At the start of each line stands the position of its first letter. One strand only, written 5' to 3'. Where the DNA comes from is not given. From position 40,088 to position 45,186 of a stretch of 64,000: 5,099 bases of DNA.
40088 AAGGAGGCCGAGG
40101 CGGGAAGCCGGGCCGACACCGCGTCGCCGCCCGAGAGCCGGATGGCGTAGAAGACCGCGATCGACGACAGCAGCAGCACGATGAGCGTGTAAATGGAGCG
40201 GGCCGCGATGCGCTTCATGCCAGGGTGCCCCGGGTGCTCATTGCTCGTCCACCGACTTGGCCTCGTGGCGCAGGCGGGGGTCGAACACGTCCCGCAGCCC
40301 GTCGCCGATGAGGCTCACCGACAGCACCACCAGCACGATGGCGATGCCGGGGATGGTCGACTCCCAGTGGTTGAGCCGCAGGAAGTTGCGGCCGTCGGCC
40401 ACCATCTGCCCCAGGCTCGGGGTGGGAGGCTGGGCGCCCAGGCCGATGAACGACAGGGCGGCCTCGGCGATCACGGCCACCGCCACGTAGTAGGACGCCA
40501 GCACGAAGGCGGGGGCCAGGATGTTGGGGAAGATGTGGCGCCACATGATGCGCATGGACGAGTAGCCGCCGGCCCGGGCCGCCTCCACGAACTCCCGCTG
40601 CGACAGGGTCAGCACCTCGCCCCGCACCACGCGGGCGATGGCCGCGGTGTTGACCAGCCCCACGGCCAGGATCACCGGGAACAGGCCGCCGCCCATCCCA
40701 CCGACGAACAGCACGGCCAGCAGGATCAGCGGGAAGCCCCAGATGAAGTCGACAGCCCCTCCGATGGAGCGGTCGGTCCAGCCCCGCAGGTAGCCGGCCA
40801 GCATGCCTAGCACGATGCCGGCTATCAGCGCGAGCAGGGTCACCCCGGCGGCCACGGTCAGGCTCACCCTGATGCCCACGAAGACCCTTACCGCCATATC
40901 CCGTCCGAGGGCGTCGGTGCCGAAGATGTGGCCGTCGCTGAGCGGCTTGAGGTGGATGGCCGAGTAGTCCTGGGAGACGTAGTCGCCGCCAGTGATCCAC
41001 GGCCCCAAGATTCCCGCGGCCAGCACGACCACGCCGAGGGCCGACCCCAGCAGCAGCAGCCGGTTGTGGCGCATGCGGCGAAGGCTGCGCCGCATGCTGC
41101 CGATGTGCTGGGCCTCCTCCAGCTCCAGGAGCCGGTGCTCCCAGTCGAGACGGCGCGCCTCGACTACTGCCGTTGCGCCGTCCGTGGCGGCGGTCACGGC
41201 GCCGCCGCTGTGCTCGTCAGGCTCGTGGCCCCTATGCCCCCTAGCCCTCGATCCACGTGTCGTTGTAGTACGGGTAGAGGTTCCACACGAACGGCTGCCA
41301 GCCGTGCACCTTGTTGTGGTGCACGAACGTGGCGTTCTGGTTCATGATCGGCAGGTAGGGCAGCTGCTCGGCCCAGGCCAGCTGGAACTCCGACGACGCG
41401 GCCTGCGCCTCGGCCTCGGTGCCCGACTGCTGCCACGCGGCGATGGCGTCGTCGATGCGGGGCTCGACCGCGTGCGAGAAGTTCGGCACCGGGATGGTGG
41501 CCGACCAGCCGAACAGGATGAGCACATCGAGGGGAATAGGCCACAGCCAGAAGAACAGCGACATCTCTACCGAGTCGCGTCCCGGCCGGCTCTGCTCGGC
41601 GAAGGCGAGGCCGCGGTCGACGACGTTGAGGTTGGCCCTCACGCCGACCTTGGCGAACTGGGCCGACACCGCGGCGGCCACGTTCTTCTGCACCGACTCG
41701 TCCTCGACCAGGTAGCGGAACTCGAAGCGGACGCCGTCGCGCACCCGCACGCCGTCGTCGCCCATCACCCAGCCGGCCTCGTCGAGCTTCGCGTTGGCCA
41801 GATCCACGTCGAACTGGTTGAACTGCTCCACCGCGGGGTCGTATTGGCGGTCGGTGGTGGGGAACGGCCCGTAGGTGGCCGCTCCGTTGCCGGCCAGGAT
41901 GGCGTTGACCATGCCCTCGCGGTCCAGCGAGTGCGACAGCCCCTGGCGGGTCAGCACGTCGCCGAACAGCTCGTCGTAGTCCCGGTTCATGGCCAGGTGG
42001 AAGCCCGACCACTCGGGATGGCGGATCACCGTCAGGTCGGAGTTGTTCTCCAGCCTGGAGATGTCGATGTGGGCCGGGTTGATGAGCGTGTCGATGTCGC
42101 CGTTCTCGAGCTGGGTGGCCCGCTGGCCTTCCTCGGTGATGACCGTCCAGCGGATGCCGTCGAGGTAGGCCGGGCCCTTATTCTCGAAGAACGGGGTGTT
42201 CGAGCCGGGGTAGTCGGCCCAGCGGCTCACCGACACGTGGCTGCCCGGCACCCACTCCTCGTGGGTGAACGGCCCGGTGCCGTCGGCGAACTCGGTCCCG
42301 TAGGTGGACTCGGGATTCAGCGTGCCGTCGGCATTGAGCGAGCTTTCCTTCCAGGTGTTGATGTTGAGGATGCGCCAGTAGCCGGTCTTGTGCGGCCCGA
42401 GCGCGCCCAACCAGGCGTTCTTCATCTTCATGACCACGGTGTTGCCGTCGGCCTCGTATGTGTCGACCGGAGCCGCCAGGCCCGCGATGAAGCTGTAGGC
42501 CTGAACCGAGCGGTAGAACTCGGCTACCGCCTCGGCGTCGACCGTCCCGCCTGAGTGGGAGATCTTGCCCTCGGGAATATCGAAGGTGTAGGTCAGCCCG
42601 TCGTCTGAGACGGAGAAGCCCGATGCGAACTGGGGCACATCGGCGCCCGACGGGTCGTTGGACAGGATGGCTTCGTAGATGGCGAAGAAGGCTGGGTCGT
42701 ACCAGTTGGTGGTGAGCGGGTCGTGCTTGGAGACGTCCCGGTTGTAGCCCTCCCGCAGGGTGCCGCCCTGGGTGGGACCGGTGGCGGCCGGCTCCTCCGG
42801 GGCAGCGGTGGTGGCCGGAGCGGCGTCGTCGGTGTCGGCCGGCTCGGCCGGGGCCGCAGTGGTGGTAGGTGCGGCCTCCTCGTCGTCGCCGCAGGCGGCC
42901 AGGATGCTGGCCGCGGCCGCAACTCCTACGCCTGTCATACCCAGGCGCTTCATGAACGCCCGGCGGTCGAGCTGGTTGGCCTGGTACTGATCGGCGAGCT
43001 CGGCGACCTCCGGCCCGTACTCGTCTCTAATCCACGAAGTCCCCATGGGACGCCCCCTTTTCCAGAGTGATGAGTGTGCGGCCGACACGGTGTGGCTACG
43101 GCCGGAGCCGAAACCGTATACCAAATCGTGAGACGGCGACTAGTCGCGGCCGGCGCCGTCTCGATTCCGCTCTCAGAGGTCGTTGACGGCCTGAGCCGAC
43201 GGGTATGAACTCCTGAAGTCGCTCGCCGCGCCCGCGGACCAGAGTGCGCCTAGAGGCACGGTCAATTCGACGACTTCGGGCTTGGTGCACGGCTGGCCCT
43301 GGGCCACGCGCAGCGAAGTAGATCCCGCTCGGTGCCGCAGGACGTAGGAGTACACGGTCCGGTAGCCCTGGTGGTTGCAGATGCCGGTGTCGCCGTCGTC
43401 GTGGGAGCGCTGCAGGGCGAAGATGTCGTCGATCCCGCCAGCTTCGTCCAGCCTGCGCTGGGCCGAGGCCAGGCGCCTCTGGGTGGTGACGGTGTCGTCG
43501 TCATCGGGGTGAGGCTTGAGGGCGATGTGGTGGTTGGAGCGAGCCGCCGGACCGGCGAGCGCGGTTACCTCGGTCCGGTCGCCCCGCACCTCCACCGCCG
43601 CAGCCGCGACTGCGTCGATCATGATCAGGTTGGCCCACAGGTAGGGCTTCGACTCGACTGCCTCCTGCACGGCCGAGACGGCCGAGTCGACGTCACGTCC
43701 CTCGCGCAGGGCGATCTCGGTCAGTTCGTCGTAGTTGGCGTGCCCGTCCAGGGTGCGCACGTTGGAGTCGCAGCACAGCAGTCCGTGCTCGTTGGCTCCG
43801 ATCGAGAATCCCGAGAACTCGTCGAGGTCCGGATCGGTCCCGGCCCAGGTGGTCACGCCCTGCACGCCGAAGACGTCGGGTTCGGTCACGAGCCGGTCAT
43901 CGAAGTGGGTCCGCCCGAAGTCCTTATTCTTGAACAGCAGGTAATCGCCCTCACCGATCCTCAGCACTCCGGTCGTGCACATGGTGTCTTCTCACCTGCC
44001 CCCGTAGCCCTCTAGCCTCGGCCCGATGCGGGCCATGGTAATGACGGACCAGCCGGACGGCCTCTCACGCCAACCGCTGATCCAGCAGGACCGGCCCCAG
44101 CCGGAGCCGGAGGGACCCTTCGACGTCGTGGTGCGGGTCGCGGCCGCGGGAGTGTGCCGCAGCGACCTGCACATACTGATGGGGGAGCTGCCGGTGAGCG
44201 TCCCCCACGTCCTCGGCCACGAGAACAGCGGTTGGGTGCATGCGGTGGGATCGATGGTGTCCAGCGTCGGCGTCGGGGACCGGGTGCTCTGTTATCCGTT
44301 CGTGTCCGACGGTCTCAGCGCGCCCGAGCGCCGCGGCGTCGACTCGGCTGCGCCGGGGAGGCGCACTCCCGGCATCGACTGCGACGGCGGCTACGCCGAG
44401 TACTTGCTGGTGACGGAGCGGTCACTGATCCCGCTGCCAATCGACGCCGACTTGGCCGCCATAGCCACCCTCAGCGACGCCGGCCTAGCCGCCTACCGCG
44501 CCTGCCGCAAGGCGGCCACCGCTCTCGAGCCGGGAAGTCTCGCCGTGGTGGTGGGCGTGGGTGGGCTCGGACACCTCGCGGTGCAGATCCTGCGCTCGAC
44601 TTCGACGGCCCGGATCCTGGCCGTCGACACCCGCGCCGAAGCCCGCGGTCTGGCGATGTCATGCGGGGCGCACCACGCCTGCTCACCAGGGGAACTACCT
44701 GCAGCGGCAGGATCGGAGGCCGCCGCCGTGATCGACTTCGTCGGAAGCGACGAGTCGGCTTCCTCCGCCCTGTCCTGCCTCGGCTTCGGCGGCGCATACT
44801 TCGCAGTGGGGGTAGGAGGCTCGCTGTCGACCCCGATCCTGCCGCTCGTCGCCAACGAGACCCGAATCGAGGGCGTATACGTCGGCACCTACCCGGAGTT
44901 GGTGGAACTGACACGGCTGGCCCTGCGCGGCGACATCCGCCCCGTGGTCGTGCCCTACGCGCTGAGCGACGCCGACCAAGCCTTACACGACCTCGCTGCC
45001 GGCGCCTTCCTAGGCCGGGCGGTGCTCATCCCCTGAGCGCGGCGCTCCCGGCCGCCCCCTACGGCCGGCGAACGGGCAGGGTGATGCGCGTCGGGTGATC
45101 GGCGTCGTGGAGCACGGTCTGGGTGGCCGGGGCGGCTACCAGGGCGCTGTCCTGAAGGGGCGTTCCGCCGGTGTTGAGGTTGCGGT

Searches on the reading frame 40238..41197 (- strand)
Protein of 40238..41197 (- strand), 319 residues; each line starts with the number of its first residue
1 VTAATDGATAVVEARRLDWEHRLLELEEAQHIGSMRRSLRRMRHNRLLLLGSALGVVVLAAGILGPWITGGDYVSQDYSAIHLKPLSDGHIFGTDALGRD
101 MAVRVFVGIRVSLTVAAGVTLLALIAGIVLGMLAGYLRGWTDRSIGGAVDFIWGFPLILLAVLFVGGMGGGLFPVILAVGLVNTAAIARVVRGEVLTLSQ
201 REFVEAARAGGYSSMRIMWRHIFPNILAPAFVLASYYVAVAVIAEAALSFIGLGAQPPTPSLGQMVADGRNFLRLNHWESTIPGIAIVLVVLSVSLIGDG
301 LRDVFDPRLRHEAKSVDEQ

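Call 43: search_protein_families(library=pfam, proteins=[window:40238-41197:-], max_evalue=0.00001)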
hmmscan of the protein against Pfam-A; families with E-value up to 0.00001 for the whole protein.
window:40238-41197:- (319 aa): 2 families
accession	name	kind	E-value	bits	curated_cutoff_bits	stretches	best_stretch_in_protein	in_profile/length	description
PF00528.27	BPD_transp_1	-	7.7e-33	114.2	26.4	1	127-311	1-184/184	Binding-protein-dependent transport system inner membrane component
PF12911.12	OppC_N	-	2.6e-06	27.6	23.9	1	36-85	4-53/53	N-terminal TM domain of oligopeptide transport permease C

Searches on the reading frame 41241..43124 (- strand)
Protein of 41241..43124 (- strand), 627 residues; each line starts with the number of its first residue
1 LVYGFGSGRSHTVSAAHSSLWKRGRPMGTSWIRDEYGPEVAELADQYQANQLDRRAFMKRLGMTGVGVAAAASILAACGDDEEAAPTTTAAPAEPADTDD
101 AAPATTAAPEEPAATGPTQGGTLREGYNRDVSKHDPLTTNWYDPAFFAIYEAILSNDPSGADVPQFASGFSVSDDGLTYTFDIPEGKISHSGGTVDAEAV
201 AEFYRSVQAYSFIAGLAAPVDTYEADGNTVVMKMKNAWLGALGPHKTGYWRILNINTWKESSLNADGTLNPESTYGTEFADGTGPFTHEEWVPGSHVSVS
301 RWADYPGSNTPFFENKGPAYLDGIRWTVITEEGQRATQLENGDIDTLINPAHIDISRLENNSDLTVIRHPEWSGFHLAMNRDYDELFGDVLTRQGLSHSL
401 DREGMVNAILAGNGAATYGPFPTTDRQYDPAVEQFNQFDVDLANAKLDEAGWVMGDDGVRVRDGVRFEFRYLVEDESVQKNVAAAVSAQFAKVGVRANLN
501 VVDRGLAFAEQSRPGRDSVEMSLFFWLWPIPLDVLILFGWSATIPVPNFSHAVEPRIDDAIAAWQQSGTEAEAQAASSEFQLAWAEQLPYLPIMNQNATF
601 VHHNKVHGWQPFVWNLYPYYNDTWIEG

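Call 43: search_protein_families(library=pfam, proteins=[window:41241-43124:-], max_evalue=0.00001)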
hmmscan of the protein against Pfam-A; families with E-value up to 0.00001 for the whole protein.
window:41241-43124:- (627 aa): 1 family
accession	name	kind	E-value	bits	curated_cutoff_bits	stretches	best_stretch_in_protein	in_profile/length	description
PF00496.27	SBP_bac_5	-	2.8e-49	168.6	32.4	1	163-510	3-328/368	Bacterial extracellular solute-binding proteins, family 5 Middle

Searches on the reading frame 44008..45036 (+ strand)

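Call 43: search_protein_families(library=pfam, proteins=[window:44008-45036:+], max_evalue=0.00001)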
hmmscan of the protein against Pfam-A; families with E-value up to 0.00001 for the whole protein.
window:44008-45036:+ (342 aa): 3 families
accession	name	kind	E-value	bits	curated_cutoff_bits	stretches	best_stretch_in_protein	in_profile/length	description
PF08240.17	ADH_N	-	1.7e-24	86.5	23.5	1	37-144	2-103/104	Alcohol dehydrogenase GroES-like domain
PF00107.32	ADH_zinc_N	-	1.9e-15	57.4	31.8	1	186-302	1-124/129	Zinc-binding dehydrogenase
PF13602.12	ADH_zinc_N_2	-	2.4e-06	28.9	27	1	235-340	21-134/134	Zinc-binding dehydrogenase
